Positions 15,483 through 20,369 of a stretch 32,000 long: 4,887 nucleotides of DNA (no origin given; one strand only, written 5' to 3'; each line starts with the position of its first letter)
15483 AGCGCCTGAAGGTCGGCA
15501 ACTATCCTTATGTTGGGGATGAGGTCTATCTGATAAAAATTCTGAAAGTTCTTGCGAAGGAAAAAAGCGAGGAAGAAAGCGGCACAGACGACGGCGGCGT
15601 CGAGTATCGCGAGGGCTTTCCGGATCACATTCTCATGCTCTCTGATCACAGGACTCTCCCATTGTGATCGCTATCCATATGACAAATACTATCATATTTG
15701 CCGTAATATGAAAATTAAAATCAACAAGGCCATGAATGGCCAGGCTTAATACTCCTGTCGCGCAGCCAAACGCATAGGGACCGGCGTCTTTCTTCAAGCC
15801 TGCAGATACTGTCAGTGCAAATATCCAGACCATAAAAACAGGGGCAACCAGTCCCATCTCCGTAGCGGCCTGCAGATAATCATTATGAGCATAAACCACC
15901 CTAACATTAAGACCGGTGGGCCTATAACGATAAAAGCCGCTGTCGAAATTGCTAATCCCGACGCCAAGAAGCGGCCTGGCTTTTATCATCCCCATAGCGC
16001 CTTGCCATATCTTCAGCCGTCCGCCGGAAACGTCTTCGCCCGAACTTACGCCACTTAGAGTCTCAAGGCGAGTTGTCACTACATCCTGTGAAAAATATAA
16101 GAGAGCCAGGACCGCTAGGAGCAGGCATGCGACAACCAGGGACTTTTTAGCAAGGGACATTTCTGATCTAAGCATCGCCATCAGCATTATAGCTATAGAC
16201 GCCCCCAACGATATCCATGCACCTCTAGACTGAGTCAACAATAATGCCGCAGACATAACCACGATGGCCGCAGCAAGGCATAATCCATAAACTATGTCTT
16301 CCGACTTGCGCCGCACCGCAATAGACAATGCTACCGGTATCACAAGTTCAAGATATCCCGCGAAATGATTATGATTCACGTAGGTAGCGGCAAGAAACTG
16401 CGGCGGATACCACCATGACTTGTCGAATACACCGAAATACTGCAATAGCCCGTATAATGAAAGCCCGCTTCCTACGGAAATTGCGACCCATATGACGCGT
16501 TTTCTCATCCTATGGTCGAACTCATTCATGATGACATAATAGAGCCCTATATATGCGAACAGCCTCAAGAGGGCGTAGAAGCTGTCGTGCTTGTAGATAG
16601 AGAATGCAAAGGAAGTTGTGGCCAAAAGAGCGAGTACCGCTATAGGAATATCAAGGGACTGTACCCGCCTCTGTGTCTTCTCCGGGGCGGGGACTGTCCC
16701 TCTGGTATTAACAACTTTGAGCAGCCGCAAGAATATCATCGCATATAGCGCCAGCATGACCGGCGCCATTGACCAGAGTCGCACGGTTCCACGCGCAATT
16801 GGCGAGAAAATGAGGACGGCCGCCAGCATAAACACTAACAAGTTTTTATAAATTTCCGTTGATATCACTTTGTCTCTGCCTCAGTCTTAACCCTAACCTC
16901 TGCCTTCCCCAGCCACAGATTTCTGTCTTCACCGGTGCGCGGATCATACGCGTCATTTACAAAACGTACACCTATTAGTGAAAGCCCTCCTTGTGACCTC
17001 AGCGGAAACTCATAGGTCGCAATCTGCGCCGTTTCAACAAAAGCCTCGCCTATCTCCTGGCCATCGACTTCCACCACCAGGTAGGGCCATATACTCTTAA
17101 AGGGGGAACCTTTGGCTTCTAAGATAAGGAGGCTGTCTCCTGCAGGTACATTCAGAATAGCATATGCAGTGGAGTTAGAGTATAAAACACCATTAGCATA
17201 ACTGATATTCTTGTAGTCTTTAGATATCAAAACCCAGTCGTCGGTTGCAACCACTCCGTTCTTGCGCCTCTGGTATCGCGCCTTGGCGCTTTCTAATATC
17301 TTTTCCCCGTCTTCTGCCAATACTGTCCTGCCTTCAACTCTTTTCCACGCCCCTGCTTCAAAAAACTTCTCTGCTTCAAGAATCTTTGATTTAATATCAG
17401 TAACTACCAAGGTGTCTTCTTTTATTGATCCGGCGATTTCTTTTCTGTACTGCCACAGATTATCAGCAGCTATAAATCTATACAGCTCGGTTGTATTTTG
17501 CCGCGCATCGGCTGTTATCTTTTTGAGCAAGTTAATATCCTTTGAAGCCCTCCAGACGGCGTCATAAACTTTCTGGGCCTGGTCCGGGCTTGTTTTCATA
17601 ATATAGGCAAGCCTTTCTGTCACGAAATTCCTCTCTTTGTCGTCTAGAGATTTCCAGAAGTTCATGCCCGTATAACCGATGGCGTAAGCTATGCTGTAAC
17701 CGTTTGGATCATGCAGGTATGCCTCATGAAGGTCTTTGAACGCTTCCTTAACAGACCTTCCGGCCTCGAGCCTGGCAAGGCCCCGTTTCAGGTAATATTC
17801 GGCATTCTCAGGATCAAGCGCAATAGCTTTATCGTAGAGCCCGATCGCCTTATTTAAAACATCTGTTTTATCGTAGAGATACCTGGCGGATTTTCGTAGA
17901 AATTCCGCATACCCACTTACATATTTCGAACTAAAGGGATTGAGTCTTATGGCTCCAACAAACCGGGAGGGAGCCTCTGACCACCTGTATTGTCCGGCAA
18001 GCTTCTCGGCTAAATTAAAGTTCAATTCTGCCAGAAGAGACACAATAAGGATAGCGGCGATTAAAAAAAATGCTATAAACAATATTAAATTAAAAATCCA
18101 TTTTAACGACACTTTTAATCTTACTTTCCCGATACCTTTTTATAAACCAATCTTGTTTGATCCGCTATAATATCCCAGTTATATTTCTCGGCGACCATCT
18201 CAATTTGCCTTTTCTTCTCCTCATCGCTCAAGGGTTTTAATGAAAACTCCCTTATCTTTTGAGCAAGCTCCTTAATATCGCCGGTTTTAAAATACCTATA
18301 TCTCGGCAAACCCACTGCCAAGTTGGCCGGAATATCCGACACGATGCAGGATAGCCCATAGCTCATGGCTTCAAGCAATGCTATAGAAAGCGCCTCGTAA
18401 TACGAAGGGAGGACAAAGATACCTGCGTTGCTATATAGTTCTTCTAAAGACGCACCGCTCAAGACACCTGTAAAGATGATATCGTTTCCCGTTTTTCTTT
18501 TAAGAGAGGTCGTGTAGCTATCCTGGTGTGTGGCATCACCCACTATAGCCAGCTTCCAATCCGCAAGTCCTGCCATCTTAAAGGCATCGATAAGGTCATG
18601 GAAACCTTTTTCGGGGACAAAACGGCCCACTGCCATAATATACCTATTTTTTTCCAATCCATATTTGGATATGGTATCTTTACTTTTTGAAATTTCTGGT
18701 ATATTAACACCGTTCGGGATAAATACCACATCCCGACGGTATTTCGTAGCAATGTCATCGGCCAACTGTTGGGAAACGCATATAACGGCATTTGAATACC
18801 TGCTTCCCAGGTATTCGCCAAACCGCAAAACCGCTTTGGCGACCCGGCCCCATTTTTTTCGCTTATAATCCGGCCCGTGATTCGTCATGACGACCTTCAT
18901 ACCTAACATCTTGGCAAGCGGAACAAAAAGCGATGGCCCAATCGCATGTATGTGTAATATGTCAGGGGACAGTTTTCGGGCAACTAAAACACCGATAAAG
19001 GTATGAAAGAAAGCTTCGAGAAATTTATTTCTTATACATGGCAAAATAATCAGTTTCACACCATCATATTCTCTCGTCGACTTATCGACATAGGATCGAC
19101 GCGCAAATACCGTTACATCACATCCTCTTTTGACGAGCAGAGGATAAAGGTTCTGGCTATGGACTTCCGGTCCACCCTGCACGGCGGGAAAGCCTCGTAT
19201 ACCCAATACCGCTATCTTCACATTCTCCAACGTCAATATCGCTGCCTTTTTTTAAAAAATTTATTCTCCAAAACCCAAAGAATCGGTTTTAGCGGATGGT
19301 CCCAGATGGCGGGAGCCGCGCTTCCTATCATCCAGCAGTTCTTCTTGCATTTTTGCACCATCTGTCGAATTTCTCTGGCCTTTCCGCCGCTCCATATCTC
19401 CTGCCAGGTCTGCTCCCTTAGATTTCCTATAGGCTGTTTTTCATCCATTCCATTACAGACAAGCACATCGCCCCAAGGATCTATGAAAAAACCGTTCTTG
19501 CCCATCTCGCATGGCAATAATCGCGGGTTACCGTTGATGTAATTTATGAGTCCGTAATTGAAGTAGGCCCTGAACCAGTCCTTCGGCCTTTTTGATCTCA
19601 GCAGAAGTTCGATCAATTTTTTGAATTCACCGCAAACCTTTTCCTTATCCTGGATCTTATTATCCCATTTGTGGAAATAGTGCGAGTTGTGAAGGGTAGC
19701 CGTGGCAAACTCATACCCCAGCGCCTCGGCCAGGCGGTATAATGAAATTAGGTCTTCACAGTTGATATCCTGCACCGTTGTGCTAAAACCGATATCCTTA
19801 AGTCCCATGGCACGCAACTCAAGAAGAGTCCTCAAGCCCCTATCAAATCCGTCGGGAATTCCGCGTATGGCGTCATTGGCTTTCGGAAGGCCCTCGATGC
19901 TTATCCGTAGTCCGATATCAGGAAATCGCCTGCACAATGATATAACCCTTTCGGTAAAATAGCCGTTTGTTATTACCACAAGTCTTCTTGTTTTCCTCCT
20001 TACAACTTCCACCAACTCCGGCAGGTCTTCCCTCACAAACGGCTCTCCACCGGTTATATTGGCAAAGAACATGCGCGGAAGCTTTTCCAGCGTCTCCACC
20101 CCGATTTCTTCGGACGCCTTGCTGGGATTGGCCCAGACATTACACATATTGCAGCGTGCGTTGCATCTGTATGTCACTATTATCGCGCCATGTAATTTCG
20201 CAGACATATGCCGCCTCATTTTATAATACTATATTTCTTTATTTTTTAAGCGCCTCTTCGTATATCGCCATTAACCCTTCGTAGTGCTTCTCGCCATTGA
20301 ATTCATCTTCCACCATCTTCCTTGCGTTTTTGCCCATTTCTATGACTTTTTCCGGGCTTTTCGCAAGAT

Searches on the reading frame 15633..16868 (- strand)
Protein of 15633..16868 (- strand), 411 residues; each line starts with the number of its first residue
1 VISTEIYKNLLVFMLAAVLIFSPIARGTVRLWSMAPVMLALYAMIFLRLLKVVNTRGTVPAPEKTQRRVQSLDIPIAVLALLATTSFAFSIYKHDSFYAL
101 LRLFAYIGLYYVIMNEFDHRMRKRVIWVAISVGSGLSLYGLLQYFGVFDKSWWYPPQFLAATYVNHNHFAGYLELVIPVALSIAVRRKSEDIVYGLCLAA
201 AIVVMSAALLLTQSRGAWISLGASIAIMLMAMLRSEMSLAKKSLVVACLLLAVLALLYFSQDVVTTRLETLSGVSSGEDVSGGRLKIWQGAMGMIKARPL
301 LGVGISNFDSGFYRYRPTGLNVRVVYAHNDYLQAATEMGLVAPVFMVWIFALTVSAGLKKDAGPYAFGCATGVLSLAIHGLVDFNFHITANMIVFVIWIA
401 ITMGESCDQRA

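Call 27: search_protein_families(library=pfam, proteins=[window:15633-16868:-], max_evalue=0.001)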
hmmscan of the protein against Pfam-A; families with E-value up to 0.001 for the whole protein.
window:15633-16868:- (411 aa): 1 family
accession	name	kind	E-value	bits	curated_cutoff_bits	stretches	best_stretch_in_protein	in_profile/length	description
PF04932.20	Wzy_C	-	1.4e-22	80.5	31.7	1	200-343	1-145/149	O-Antigen ligase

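Call 92: search_protein_families(library=ncbifam, proteins=[window:15633-16868:-], max_evalue=0.001)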
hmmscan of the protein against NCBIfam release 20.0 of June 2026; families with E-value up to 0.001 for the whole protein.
window:15633-16868:- (411 aa): 2 families
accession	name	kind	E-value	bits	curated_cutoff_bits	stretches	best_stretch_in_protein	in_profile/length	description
TIGR00947.1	2A73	equivalog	2.6e-21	76.1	366.4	1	61-399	57-416/425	IctB family putative bicarbonate transporter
TIGR03097.1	PEP_O_lig_1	hypoth_equivalog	6.9e-12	44.9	188.1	1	41-354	43-345/408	putative O-glycosylation ligase, exosortase A system-associated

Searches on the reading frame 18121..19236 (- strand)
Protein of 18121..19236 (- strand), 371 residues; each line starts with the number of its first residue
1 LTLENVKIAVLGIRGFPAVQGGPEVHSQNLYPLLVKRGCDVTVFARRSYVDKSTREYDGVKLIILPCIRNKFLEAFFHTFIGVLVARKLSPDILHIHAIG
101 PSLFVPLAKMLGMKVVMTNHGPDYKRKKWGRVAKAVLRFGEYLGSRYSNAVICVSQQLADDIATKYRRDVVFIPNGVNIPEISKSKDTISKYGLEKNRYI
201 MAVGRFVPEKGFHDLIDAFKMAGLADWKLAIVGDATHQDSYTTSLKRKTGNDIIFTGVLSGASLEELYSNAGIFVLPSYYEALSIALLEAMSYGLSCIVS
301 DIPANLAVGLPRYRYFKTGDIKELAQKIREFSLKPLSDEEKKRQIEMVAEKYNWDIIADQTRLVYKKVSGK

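Call 27: search_protein_families(library=pfam, proteins=[window:18121-19236:-], max_evalue=0.001)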
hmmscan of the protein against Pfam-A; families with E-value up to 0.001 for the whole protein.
window:18121-19236:- (371 aa): 6 families
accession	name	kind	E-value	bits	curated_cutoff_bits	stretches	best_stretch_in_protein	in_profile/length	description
PF00534.26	Glycos_transf_1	-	5.7e-28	98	26.4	1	191-343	8-164/172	Glycosyl transferases group 1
PF13439.12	Glyco_transf_4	-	2.9e-24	86.5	28.5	1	21-179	2-168/170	Glycosyltransferase Family 4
PF13692.12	Glyco_trans_1_4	-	7.2e-24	85.1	27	1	198-330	2-138/142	Glycosyl transferases group 1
PF13579.12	Glyco_trans_4_4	-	6e-18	66.1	29.7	1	21-176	1-158/158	Glycosyl transferase 4-like domain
PF13477.12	Glyco_trans_4_2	-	9.8e-06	26.2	23.4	1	24-127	10-114/139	Glycosyl transferase 4-like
PF09314.17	DUF1972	-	3.4e-05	24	25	1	109-168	116-175/186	Domain of unknown function (DUF1972)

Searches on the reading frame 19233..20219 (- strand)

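Call 27: search_protein_families(library=pfam, proteins=[window:19233-20219:-], max_evalue=0.001)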
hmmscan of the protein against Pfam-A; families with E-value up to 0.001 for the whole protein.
window:19233-20219:- (328 aa): 2 families
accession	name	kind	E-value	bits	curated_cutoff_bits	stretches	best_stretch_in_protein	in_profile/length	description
PF04055.27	Radical_SAM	-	5.7e-13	49.8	29.5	1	13-161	1-163/166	Radical SAM superfamily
PF13186.11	SPASM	-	1.1e-10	42.1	21.5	1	237-296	1-67/67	Iron-sulfur cluster-binding domain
